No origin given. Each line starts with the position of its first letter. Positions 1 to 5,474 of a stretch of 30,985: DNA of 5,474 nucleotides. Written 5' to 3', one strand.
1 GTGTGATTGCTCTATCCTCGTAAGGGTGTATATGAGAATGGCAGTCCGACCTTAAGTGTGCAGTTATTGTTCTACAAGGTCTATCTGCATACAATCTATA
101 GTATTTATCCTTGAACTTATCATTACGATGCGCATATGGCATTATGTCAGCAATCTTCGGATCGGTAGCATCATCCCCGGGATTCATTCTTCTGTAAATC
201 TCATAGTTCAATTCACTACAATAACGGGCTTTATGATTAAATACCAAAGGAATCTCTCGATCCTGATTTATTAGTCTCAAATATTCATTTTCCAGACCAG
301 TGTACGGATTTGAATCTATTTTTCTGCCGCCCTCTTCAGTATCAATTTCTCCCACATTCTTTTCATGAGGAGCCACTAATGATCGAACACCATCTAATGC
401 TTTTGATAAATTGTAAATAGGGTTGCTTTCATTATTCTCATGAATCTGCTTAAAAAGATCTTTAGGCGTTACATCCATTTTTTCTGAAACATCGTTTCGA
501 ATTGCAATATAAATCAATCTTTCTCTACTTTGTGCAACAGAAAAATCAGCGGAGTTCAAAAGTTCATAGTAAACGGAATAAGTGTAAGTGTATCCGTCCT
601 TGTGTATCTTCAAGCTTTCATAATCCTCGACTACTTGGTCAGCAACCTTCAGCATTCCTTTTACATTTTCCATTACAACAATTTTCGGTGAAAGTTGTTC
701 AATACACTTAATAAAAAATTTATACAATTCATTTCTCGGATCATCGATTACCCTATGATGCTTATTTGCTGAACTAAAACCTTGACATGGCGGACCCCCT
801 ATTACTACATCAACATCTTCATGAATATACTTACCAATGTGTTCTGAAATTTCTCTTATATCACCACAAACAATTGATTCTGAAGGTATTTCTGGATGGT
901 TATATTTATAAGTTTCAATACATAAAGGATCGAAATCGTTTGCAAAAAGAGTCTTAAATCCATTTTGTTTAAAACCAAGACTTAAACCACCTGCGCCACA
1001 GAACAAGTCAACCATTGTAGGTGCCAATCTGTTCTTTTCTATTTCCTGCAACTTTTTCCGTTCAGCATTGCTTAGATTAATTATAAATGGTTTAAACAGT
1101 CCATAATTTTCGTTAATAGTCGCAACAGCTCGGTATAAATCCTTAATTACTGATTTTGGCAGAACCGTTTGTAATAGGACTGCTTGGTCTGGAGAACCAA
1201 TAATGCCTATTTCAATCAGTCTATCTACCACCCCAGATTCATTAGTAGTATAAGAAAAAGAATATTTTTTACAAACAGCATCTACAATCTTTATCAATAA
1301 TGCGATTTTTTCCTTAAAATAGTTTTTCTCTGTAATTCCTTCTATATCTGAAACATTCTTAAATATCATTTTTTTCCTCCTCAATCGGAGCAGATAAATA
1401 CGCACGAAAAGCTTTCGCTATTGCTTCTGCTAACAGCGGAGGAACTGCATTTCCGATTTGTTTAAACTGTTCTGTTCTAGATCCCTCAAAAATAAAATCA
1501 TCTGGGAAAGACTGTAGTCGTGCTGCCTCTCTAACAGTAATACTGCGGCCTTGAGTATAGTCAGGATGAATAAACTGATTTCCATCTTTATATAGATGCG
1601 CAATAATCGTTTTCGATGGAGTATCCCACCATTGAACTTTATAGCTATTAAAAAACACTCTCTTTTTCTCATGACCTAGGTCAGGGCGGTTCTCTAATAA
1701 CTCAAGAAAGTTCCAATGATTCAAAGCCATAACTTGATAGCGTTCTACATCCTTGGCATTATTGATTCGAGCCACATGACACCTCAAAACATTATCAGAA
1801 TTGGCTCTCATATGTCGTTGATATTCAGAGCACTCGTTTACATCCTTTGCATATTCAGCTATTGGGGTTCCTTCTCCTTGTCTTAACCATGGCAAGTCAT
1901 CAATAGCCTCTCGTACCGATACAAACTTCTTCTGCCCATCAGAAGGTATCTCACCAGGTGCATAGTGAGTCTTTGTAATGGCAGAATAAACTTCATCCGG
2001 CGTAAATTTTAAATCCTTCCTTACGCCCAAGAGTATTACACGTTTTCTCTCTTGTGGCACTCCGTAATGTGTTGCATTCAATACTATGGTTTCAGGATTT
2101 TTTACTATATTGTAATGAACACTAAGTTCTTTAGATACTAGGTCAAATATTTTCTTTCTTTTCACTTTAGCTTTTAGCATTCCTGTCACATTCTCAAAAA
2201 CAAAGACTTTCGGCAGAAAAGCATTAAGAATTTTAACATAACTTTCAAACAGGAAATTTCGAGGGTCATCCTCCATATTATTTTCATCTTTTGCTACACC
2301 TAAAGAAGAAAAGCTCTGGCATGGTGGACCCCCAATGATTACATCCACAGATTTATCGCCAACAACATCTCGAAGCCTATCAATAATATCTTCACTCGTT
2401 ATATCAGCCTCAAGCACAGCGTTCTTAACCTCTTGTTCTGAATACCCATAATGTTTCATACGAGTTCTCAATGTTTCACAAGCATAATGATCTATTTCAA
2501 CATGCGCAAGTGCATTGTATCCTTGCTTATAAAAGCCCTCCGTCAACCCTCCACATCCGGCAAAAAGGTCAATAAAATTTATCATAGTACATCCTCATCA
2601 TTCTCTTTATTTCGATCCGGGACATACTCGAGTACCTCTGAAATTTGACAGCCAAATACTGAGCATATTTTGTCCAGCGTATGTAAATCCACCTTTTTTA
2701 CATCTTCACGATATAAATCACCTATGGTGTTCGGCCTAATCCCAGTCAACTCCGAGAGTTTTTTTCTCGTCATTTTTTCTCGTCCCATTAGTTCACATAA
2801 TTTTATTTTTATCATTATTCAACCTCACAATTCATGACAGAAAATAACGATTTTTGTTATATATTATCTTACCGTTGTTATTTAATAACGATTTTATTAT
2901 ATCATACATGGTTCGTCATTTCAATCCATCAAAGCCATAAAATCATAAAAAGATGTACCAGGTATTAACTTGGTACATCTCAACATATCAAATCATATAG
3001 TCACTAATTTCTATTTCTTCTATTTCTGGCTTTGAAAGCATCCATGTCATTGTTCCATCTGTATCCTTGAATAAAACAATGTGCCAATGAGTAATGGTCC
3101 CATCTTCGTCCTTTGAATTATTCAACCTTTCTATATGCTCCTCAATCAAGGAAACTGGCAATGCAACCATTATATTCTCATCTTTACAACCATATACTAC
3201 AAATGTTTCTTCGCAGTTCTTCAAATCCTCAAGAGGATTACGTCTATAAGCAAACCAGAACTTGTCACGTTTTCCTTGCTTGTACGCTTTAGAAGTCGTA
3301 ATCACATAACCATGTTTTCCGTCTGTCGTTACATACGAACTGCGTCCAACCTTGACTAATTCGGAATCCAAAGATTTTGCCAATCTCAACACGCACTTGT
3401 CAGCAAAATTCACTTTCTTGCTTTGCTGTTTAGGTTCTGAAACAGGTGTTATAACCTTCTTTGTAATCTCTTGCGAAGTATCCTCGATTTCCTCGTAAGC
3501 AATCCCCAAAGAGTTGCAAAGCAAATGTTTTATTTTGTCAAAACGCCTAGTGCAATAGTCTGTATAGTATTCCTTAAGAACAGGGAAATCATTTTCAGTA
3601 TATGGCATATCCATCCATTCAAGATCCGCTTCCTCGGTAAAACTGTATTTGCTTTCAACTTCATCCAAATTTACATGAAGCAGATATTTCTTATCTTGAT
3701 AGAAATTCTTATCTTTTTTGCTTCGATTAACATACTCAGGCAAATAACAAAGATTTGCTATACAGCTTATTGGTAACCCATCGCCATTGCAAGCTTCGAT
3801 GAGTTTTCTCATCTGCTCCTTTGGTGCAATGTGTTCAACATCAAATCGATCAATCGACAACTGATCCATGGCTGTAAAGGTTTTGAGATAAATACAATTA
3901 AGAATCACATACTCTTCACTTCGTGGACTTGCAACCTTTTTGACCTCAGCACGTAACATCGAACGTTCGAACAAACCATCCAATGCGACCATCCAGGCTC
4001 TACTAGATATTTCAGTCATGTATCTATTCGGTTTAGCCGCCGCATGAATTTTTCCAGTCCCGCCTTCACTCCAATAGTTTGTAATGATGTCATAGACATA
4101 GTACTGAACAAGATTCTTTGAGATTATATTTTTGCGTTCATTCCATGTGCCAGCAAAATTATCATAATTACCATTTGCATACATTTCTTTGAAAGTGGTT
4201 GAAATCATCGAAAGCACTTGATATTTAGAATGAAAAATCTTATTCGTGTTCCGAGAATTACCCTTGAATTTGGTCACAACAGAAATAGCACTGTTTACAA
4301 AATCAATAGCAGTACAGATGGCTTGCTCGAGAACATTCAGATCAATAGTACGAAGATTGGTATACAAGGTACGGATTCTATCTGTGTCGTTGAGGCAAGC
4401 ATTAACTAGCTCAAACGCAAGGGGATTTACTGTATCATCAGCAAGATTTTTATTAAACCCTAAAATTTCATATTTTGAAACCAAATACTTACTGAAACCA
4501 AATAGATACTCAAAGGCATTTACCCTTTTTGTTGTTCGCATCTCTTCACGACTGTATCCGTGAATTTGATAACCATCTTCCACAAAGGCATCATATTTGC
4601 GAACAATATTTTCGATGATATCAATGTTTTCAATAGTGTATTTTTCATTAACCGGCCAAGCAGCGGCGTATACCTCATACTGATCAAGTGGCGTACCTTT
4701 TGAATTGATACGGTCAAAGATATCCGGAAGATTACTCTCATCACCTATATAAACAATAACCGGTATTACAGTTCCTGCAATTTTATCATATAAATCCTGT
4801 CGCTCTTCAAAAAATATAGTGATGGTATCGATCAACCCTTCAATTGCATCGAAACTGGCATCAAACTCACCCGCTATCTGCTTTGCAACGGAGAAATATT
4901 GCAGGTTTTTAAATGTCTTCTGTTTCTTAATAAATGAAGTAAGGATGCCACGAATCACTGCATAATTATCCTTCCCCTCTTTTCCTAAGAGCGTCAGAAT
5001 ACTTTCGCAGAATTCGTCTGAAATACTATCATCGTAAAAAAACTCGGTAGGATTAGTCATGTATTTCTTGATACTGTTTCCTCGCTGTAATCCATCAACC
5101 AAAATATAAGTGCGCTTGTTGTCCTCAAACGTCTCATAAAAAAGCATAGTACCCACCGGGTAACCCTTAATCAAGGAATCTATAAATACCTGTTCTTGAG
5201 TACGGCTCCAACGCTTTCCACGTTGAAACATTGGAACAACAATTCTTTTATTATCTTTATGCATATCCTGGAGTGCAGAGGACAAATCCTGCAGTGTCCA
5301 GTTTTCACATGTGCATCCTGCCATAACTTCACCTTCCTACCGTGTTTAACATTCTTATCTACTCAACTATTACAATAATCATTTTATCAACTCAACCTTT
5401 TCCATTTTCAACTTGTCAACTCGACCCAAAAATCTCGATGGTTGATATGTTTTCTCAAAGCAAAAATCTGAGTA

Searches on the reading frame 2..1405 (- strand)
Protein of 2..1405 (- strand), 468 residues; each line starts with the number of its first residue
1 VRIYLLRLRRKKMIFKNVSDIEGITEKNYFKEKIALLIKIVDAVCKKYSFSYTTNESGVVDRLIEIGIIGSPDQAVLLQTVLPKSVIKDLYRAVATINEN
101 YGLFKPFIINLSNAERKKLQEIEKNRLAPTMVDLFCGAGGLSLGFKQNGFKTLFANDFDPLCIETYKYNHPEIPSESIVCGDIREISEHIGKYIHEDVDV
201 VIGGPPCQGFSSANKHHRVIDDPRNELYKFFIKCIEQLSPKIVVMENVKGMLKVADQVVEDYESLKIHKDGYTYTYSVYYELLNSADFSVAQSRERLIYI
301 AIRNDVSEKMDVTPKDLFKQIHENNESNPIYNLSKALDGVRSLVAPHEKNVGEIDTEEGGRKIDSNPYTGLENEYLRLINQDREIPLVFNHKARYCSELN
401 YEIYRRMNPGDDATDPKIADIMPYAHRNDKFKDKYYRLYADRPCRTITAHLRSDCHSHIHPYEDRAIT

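Call 73: search_protein_families(library=pfam, proteins=[window:2-1405:-], max_evalue=0.00001)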
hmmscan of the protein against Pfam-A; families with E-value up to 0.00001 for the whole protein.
window:2-1405:- (468 aa): 1 family
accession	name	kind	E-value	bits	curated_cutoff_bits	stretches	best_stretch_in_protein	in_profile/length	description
PF00145.23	DNA_methylase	-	3.5e-50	171.7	22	1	130-422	2-253/324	C-5 cytosine-specific DNA methylase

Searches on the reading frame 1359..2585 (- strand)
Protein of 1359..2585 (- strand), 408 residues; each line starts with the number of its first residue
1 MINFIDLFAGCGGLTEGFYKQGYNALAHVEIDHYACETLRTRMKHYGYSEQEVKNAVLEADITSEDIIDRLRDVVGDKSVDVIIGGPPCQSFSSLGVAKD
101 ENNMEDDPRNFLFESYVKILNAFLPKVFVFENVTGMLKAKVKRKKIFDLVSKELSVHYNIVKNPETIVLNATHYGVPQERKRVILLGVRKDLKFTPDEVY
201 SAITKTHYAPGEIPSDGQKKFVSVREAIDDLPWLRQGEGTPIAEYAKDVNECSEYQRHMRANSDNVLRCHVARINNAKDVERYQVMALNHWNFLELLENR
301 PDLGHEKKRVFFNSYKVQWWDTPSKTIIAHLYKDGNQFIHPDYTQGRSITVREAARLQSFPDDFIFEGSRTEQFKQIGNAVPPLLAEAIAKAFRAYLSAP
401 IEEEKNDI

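Call 73: search_protein_families(library=pfam, proteins=[window:1359-2585:-], max_evalue=0.00001)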
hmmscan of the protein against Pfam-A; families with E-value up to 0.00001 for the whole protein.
window:1359-2585:- (408 aa): 1 family
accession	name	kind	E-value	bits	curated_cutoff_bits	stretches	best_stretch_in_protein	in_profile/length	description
PF00145.23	DNA_methylase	-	3.8e-64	217.6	22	1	2-392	1-321/324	C-5 cytosine-specific DNA methylase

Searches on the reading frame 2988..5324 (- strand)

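Call 73: search_protein_families(library=pfam, proteins=[window:2988-5324:-], max_evalue=0.00001)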
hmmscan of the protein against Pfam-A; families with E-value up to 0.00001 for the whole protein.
window:2988-5324:- (778 aa): 1 family
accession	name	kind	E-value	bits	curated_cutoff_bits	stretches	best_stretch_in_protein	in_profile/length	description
PF03235.19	GmrSD_N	-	1.9e-23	84.1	33.2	1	19-221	2-196/199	GmrSD restriction endonuclease, N-terminal domain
